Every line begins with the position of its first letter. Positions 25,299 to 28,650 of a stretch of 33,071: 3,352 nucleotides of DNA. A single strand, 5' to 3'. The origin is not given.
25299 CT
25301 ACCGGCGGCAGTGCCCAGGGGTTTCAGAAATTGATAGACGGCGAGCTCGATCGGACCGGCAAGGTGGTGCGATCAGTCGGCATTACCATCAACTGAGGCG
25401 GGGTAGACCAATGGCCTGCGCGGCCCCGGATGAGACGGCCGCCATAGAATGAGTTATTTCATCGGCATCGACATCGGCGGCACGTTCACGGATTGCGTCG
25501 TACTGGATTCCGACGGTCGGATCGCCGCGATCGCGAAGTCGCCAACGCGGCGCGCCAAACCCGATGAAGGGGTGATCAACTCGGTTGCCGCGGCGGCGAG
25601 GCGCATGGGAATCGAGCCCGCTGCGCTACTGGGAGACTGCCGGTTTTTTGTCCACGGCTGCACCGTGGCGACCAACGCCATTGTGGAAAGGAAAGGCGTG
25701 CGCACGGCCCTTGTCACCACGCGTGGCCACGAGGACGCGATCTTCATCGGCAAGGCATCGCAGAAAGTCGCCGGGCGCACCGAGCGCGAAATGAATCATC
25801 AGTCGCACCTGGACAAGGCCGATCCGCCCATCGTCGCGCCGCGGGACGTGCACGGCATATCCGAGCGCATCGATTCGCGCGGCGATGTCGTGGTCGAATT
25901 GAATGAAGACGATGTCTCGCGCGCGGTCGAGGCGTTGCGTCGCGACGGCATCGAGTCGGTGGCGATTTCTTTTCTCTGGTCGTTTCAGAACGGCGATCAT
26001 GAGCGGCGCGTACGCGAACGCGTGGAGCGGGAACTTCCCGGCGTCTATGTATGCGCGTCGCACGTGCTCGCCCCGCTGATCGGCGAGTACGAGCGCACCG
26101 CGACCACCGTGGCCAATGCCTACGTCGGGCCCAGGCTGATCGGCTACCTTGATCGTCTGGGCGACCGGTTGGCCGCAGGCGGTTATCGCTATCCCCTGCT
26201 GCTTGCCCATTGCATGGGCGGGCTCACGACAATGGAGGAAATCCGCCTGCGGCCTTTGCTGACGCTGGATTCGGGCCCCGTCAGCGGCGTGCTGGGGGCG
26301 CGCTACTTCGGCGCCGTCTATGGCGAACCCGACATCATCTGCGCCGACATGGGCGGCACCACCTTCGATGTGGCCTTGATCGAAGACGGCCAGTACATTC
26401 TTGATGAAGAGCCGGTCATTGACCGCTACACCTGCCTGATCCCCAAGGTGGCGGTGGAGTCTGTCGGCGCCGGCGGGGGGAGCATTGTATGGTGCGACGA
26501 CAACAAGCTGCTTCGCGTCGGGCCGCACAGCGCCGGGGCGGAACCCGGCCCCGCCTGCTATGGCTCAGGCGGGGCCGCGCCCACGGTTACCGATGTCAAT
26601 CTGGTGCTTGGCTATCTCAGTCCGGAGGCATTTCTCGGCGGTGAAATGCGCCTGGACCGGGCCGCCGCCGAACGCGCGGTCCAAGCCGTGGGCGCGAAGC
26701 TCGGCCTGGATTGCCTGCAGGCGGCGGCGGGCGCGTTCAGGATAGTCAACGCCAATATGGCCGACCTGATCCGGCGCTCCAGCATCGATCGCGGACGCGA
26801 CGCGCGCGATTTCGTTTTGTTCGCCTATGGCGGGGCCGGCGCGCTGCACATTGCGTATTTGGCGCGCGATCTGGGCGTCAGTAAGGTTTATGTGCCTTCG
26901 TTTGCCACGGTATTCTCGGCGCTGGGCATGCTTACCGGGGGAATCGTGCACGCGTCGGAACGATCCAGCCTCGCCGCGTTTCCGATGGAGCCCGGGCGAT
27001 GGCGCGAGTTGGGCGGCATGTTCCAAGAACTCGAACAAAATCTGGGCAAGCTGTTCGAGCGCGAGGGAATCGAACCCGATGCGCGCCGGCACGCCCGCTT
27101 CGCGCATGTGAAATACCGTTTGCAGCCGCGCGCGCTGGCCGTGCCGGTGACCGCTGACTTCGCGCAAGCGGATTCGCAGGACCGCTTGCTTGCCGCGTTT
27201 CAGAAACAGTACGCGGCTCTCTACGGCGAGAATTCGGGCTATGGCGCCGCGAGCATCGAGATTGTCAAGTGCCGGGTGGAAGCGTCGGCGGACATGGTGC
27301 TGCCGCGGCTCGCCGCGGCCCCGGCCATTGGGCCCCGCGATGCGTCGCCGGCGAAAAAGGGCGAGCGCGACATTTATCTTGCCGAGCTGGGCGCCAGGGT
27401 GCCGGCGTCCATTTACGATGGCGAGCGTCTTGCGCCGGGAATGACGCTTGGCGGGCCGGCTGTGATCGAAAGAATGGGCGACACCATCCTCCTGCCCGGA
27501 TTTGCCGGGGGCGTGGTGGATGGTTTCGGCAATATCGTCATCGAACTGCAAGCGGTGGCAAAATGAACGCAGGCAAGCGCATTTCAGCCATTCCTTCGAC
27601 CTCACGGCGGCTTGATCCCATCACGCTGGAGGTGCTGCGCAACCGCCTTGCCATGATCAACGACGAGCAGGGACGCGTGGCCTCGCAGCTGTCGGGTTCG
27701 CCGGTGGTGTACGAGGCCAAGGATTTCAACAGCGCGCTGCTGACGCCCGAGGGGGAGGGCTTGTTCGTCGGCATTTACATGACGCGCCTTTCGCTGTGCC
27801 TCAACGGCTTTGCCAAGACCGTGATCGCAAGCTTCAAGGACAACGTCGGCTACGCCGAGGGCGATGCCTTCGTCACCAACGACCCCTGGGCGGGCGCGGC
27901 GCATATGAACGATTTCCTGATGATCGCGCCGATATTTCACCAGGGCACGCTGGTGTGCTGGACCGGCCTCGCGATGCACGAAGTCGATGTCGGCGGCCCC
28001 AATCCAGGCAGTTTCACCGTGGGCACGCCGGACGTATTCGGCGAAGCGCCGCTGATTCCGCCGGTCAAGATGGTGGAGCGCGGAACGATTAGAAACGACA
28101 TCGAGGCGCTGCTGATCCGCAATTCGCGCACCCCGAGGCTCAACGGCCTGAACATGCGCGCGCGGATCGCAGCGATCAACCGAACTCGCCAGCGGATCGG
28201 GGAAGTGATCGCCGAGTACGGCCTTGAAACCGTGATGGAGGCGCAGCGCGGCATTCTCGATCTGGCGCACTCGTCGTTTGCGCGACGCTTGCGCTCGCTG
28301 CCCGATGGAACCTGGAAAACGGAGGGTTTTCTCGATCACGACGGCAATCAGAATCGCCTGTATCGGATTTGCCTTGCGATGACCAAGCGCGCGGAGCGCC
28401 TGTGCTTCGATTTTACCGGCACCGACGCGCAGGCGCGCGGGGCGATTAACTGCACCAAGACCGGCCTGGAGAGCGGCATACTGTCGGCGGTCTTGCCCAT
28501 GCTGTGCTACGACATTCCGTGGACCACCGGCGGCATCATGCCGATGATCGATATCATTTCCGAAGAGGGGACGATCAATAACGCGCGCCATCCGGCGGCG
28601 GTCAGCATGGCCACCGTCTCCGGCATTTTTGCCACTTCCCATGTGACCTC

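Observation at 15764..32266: Candidate undescribed catabolic module: Ltp2-like aldolase-DUF35-CoA-transferase operon divergent from a biotin-less carboxyltransferase and an acetone-carboxylase-like HyuA/HyuB-gamma enzyme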

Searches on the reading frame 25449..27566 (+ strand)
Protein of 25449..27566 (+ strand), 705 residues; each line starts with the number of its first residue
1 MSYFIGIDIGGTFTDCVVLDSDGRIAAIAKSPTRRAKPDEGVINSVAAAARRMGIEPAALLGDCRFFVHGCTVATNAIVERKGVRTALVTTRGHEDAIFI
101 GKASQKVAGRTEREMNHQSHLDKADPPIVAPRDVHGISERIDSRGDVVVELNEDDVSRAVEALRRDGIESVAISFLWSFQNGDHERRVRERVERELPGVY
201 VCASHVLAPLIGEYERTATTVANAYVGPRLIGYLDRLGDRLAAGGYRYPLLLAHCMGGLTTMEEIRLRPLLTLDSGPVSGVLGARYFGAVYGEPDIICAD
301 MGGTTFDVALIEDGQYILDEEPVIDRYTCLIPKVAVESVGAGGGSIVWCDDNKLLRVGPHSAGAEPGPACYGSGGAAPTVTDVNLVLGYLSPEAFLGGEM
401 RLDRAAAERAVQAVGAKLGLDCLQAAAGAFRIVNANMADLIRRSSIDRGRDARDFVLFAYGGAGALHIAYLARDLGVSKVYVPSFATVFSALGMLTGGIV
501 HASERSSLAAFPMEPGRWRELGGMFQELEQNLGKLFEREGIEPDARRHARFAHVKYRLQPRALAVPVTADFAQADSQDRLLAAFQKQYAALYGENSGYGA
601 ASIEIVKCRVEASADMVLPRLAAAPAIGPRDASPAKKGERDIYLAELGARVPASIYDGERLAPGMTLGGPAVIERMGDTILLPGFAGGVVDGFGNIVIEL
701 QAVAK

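Call 5: search_protein_families(library=pfam, proteins=[window:25449-27566:+], max_evalue=0.01)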
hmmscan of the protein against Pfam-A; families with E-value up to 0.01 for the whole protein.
window:25449-27566:+ (705 aa): 5 families
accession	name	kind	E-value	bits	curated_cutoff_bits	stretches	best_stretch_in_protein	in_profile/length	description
PF01968.24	Hydantoinase_A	-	3.7e-87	292.7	22.9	1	216-497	1-285/291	Hydantoinase/oxoprolinase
PF05378.19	Hydant_A_N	-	2.4e-42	145.1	25.2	1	5-195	2-175/176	Hydantoinase/oxoprolinase N-terminal region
PF19278.4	Hydant_A_C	-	1e-18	67.8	21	1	520-691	13-183/193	Hydantoinase/oxoprolinase C-terminal domain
PF00480.26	ROK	-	0.00034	20.7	22.9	0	5-51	2-48/294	ROK family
PF01869.26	BcrAD_BadFG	-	0.00055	20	31.5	1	5-59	1-61/271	BadF/BadG/BcrA/BcrD ATPase family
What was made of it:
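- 25449..27566 (+): HyuA-type ATPase subunit. Hydant_A_N, Hydantoinase_A and Hydant_A_C (call 5).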

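Call 8: search_protein_families(library=ncbifam, proteins=[window:25449-27566:+], max_evalue=0.00001)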
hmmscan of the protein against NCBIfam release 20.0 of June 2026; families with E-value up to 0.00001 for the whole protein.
window:25449-27566:+ (705 aa): 3 families
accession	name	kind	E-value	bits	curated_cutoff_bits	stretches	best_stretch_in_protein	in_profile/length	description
NF050156.1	CapLactmsAlpCapA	equivalog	1.7e-161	538.9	1000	1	3-682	1-669/689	caprolactamase subunit alpha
NF042975.2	AcphenoCarb_ApcC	equivalog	8e-118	394.6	1500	1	5-685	11-696/733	acetophenone carboxylase subunit gamma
NF042960.1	AcphenoCarb_ApcA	equivalog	6e-64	216.4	1250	2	153-697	123-654/658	acetophenone carboxylase subunit alpha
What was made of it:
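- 25449..27566 (+): It is below the NCBIfam cut-offs (call 8).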

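Call 10: search_solved_structures(query=window:25449-27566:+, max_evalue=0.001)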
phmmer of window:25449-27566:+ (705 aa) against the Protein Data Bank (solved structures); distinct sequences matched with E-value up to 0.001: 6.
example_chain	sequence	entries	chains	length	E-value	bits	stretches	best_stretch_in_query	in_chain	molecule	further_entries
6yra_A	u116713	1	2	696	1.6e-110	373.6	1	2-683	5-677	5-oxoprolinase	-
7hk5_A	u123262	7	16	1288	7.3e-110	371.4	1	5-703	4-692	N-methylhydantoinase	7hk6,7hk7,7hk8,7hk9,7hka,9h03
5l9w_B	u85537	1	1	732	3.7e-107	362.5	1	5-699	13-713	Acetophenone carboxylase gamma subunit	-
5svb_B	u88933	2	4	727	3.9e-90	306.2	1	4-685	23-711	Acetone carboxylase beta subunit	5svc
5m45_B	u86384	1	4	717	9.4e-90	305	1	4-685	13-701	Acetone carboxylase beta subunit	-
5l9w_b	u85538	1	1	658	8.4e-56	192.8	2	139-506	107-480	Acetophenone carboxylase alpha subunit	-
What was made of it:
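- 25449..27566 (+): Scores are similar against CapA, N-methylhydantoinase, ApcC and AcxB (306-374 bits, call 10).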

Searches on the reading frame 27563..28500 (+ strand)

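Call 55: search_solved_structures(query=window:27563-28500:+, max_evalue=0.001, show_alignments=5)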
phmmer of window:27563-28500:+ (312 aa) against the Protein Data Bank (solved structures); distinct sequences matched with E-value up to 0.001: 5.
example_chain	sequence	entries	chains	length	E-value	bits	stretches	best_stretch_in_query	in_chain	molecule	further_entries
7hk5_A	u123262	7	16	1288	4.6e-32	114.4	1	10-301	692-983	N-methylhydantoinase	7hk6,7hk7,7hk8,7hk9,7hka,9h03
6yra_B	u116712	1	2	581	1e-26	96.8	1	16-262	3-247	Hydantoinase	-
5l9w_A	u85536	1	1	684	2.5e-23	85.7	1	51-292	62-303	Acetophenone carboxylase delta subunit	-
5svb_A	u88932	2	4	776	1e-18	70.6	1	15-258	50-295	Acetone carboxylase alpha subunit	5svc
5m45_A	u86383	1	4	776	1e-18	70.6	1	15-258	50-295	Acetone carboxylase alpha subunit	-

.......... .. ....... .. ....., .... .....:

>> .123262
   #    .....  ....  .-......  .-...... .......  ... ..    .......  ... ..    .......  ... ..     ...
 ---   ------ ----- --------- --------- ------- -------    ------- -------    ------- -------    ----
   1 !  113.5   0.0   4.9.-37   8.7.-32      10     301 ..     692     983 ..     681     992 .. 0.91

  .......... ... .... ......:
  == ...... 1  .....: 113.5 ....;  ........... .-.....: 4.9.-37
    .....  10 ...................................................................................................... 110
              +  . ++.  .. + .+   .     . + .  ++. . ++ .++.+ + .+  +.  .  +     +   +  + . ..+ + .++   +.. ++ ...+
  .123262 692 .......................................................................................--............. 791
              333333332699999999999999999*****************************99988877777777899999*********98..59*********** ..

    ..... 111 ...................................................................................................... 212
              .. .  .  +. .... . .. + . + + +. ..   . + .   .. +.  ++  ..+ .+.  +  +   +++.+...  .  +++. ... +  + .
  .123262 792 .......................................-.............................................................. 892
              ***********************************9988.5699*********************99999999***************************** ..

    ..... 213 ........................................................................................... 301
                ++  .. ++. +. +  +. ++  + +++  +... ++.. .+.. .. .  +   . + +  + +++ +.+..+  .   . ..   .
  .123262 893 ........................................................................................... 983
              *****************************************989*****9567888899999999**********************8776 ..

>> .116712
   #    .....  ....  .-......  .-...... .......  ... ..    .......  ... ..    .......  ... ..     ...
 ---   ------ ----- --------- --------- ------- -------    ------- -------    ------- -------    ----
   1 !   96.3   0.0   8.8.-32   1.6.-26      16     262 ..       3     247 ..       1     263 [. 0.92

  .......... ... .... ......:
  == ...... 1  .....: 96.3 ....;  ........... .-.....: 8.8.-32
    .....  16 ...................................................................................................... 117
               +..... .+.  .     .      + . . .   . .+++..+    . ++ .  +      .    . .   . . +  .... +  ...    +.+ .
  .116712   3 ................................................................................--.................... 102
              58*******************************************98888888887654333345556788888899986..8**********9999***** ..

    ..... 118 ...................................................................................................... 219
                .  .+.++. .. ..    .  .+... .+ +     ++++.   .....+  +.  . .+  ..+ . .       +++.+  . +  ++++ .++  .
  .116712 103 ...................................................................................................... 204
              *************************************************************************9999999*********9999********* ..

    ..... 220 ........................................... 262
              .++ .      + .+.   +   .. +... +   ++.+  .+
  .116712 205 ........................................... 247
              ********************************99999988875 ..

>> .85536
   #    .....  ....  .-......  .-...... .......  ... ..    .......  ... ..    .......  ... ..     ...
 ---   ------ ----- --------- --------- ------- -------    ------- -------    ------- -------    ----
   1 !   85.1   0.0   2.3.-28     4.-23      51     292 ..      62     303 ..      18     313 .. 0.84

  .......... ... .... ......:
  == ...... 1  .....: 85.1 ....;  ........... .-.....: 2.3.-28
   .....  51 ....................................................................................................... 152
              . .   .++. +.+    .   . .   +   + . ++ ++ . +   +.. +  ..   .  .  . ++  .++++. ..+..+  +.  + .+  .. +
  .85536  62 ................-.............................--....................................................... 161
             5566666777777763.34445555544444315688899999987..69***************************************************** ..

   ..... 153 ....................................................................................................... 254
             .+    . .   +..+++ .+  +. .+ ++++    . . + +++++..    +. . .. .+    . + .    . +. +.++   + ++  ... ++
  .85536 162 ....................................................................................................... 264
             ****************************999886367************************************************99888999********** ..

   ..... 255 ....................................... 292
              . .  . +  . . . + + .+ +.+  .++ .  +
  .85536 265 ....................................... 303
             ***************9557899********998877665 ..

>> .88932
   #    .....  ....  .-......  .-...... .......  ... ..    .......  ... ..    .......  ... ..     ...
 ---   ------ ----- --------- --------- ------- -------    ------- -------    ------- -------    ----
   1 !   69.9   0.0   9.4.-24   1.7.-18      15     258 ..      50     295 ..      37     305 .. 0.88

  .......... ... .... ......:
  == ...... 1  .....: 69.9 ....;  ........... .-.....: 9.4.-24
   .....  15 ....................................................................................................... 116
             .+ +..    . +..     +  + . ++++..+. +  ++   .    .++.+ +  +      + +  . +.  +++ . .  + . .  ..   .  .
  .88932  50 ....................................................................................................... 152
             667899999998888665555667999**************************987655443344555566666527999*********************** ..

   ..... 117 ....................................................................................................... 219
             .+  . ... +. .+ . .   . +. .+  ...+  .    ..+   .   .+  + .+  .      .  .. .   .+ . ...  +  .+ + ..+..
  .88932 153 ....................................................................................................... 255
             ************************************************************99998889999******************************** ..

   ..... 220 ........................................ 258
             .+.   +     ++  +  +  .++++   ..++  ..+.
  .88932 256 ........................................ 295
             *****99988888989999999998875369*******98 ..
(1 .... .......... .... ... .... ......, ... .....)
